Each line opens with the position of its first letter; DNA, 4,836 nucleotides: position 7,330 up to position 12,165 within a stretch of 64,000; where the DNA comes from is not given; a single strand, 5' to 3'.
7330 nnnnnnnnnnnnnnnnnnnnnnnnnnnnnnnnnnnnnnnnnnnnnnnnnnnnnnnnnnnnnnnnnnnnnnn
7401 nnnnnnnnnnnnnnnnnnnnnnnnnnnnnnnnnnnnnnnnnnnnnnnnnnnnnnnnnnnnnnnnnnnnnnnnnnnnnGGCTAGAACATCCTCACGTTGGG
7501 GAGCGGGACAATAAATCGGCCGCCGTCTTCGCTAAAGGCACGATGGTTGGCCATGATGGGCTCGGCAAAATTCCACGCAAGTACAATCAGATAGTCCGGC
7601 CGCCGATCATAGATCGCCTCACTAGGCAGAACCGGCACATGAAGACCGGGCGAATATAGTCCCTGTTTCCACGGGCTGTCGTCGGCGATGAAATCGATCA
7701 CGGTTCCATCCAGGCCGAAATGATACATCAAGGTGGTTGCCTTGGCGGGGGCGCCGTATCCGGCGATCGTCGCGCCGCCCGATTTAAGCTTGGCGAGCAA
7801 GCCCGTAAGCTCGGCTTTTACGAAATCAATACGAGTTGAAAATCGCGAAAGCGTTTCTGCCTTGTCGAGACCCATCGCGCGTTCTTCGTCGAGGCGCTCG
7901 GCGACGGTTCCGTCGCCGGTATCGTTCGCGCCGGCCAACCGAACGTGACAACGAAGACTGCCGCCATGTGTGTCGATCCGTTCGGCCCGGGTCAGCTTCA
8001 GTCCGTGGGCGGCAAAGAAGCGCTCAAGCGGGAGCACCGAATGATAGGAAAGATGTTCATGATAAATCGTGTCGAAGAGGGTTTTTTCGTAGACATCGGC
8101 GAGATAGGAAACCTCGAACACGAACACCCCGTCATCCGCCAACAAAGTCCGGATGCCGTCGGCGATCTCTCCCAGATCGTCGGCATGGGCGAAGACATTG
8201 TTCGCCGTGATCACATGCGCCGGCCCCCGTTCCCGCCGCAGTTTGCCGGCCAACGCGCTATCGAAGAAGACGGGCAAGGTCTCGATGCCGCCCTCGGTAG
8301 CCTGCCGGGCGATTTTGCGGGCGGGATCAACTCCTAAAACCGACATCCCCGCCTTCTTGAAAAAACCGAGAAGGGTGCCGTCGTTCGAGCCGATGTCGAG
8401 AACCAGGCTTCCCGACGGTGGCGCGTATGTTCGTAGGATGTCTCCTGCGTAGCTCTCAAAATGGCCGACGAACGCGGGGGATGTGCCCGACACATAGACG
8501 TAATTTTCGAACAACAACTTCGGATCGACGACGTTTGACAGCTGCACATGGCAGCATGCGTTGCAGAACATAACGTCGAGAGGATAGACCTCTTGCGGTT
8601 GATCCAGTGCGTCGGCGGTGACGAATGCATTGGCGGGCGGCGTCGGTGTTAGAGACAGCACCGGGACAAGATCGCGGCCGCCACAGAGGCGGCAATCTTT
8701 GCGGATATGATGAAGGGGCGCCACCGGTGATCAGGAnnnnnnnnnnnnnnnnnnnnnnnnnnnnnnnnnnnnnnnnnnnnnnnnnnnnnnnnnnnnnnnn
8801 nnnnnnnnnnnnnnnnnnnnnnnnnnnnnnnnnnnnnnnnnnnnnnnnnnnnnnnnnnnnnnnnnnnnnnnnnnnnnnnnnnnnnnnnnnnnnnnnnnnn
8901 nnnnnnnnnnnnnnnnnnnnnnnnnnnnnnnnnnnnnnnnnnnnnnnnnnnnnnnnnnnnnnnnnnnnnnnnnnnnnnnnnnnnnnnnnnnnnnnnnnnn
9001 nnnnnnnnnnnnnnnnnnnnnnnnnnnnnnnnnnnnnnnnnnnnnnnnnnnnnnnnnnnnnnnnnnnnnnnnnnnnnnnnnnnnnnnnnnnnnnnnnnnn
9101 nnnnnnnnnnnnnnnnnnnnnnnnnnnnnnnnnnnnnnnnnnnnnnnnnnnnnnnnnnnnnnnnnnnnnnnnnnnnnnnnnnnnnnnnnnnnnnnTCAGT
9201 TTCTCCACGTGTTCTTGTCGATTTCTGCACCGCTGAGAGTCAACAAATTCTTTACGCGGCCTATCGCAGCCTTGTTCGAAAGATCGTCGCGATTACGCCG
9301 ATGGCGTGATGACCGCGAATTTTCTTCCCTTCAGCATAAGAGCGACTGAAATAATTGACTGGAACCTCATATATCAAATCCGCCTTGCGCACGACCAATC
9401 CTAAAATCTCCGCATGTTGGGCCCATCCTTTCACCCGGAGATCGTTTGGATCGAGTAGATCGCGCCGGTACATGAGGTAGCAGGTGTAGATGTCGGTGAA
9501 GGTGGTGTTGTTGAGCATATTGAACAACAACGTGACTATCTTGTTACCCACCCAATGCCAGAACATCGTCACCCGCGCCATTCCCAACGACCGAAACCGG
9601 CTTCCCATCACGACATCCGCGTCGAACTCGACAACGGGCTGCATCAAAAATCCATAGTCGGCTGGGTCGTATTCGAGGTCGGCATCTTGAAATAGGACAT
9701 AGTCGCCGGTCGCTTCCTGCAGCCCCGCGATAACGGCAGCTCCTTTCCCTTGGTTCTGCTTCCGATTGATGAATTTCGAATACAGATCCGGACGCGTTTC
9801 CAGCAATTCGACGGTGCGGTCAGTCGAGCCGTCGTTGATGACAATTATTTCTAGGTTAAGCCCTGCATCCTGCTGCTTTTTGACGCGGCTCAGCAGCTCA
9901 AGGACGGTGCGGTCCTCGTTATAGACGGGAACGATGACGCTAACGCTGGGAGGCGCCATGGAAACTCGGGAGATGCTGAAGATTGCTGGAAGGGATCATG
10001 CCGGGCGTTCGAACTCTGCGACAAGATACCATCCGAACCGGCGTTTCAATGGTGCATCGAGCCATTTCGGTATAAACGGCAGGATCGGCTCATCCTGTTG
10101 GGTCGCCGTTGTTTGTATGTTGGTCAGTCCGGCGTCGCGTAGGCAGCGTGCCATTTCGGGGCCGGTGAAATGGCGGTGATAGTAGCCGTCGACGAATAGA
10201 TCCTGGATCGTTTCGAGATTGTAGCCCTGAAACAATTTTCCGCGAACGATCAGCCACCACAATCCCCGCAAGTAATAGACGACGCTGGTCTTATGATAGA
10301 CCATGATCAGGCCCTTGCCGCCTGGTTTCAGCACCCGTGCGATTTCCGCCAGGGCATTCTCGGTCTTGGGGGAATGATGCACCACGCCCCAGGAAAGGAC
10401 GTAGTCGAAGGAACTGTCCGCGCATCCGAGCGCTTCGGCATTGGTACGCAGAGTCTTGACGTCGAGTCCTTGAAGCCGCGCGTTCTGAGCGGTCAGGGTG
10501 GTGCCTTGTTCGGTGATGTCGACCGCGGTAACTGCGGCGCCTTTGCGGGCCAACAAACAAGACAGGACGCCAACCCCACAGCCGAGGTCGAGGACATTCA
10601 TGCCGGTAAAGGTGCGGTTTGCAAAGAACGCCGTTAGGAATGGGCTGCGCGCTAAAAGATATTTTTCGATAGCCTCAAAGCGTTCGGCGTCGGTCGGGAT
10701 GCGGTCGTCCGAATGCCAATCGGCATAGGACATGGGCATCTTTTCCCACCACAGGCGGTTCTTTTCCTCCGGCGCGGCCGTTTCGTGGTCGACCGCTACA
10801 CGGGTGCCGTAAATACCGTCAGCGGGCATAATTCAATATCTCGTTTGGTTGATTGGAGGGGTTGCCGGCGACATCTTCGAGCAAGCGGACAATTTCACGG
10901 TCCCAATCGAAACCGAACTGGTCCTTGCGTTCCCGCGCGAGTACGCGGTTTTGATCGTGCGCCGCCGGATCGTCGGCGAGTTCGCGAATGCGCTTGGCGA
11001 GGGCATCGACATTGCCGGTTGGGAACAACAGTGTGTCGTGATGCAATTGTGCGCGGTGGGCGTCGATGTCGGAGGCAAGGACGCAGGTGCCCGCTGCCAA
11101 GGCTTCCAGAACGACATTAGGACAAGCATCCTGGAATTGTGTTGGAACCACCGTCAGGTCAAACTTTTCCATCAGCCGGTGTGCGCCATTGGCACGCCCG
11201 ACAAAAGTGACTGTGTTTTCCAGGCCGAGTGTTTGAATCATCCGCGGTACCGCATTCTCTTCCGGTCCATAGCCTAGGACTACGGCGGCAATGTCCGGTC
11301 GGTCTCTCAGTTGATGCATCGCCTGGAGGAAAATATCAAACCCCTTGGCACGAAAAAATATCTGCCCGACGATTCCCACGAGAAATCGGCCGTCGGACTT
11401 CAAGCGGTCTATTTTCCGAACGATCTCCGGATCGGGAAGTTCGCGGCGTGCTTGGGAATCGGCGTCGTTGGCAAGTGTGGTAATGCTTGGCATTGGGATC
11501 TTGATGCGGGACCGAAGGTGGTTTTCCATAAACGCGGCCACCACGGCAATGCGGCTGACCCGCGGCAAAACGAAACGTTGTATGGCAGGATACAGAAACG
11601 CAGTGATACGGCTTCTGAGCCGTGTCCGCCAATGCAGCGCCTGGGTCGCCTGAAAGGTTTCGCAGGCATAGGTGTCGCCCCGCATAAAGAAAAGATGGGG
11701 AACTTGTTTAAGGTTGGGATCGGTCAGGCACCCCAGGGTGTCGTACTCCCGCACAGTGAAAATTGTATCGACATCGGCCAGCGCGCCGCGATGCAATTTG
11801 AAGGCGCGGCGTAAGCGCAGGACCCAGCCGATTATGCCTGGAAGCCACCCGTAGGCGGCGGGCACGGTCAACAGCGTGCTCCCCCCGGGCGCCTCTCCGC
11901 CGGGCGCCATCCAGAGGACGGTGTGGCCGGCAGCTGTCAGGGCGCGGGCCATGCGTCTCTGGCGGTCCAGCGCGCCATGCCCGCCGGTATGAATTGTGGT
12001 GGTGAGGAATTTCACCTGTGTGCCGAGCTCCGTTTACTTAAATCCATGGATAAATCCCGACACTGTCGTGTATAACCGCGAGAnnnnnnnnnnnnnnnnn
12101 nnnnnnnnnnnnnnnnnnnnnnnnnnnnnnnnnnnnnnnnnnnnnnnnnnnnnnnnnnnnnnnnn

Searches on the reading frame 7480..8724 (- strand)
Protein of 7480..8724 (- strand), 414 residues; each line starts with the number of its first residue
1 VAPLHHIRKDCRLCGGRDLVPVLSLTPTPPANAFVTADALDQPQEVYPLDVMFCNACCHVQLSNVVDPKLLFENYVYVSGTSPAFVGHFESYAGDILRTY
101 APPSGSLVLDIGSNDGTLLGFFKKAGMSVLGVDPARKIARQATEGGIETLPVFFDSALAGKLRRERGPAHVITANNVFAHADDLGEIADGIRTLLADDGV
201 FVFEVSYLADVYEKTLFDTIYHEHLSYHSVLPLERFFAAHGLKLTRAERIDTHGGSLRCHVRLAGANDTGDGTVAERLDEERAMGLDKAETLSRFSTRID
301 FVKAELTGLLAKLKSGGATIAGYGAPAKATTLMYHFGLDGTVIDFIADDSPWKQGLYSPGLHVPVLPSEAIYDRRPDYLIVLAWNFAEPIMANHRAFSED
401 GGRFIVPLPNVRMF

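Call 68: search_protein_families(library=pfam, proteins=[window:7480-8724:-], max_evalue=0.00001)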
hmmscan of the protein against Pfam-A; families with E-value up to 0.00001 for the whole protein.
window:7480-8724:- (414 aa): 6 families
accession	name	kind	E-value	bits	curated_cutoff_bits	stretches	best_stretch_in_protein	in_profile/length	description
PF08484.17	Methyltransf_14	-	1.3e-51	175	23.5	1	252-409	2-160/160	C-methyltransferase C-terminal domain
PF08421.16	Methyltransf_13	-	9.5e-22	77.4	31.3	1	11-72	1-62/62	Putative zinc binding domain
PF13489.12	Methyltransf_23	-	9.3e-16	58.4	27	1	95-245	11-162/164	Methyltransferase domain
PF08242.18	Methyltransf_12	-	8.8e-09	36.4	30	1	109-201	1-98/98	Methyltransferase domain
PF13649.12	Methyltransf_25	-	1.4e-06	29.3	27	0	108-199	1-97/97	Methyltransferase domain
PF08241.18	Methyltransf_11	-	9.5e-06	26.6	21.2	0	109-203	1-95/95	Methyltransferase domain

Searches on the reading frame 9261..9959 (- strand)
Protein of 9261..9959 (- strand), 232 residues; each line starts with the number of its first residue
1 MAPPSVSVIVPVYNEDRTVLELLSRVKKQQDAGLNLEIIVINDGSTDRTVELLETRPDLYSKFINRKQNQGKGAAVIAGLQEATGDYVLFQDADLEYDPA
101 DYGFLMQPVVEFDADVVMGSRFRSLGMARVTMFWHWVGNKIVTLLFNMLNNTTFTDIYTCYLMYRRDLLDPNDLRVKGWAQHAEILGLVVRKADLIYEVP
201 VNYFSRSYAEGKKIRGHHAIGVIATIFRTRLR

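Call 68: search_protein_families(library=pfam, proteins=[window:9261-9959:-], max_evalue=0.00001)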
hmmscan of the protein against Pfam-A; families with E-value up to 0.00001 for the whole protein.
window:9261-9959:- (232 aa): 3 families
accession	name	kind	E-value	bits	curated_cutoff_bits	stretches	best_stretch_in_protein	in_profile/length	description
PF00535.33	Glycos_transf_2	-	4.2e-34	118.3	23.3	1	7-169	1-164/168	Glycosyl transferase family 2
PF10111.15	Glyco_tranf_2_2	-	3.1e-08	33.9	27.3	1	7-94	1-91/276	Glycosyltransferase like family 2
PF13641.12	Glyco_tranf_2_3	-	3.7e-06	27.6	27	1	4-94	2-96/230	Glycosyltransferase like family 2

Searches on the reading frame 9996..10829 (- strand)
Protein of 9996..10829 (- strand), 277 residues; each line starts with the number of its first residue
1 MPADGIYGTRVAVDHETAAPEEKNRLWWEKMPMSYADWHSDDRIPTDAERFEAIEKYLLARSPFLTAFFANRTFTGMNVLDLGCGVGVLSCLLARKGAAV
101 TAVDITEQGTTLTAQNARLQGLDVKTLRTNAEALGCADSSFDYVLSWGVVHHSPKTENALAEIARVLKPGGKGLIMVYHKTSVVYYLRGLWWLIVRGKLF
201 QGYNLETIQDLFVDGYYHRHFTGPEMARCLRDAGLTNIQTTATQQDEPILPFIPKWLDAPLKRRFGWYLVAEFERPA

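Call 77: search_protein_families(library=ncbifam, proteins=[window:9996-10829:-], max_evalue=0.00001)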
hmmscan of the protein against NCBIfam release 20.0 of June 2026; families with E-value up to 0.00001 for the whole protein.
window:9996-10829:- (277 aa): 42 families (the best 25 are shown)
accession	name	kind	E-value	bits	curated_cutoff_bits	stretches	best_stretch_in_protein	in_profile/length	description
TIGR01983.1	UbiG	equivalog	8.3e-17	61.3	102.95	1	72-185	46-161/228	bifunctional 2-polyprenyl-6-hydroxyphenol methylase/3-demethylubiquinol 3-O-methyltransferase UbiG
NF045667.1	MTase_DVU1556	equivalog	2.2e-16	60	155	1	75-172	22-116/213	DVU_1556 family methyltransferase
NF047649.1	MTase_UXPK_star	exception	1.5e-14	53.7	460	1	74-175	76-181/283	methyltransferase/UXPK-star double selenoprotein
NF041536.1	ArsM_DUF2284_UU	exception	1.9e-14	52.8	575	1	75-175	76-180/459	arsenite methyltransferase/DUF2284 domain selenoprotein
TIGR02021.1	BchM-ChlM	equivalog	7.6e-14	51.6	158.9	1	72-179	51-156/218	magnesium protoporphyrin IX methyltransferase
NF041537.1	ArsM_AhpD_UU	exception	8.8e-14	51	510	1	73-175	74-180/345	arsenite methyltransferase/AhpD domain selenoprotein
NF043040.1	corrin_prot_MT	hypoth_equivalog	9.1e-14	51.4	180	1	70-175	35-147/216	corrinoid protein-associated methyltransferase CpaM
NF008823.0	PRK11873.1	subfamily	2.4e-13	50.2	263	1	75-172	77-178/272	arsenite methyltransferase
NF045823.1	PthPhpthDimycoMt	equivalog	7.3e-13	48.3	300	1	74-172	65-163/256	phthiotriol/phenolphthiotriol dimycocerosates methyltransferase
TIGR01934.1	MenG_MenH_UbiE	subfamily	8.6e-13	48.1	158.35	1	75-182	39-148/223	ubiquinone/menaquinone biosynthesis methyltransferase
NF041255.1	mycofact_MftM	equivalog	9.9e-13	48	200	1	70-166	134-232/289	mycofactocin oligosaccharide methyltransferase MftM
NF007610.0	PRK10258.1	equivalog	1.8e-12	47.2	342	1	64-173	33-136/251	malonyl-ACP O-methyltransferase BioC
TIGR02072.1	BioC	equivalog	2.6e-12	47.1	184.95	1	69-174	27-131/244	malonyl-ACP O-methyltransferase BioC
NF052510.1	methyltran_MpqE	exception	4.8e-12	45.8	335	1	75-180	46-156/234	methyl-plastoquinone biosynthesis methyltransferase MpqE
NF045825.1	FAmtase_mtf2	equivalog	5.4e-12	45.5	400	1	73-174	56-157/248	fatty-acid O-methyltransferase Mtf2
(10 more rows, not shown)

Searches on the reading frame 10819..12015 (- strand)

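Call 68: search_protein_families(library=pfam, proteins=[window:10819-12015:-], max_evalue=0.00001)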
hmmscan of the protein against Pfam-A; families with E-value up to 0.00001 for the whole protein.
window:10819-12015:- (398 aa): 4 families
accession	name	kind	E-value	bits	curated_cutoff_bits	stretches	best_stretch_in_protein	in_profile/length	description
PF13692.12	Glyco_trans_1_4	-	3.7e-25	89.3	27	1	212-349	3-142/142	Glycosyl transferases group 1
PF00534.26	Glycos_transf_1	-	5.4e-25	88.4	26.4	1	206-353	11-160/172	Glycosyl transferases group 1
PF13439.12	Glyco_transf_4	-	3.2e-07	31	28.5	1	21-180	10-161/170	Glycosyltransferase Family 4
PF13579.12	Glyco_trans_4_4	-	1.6e-06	29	29.7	1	17-183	5-157/158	Glycosyl transferase 4-like domain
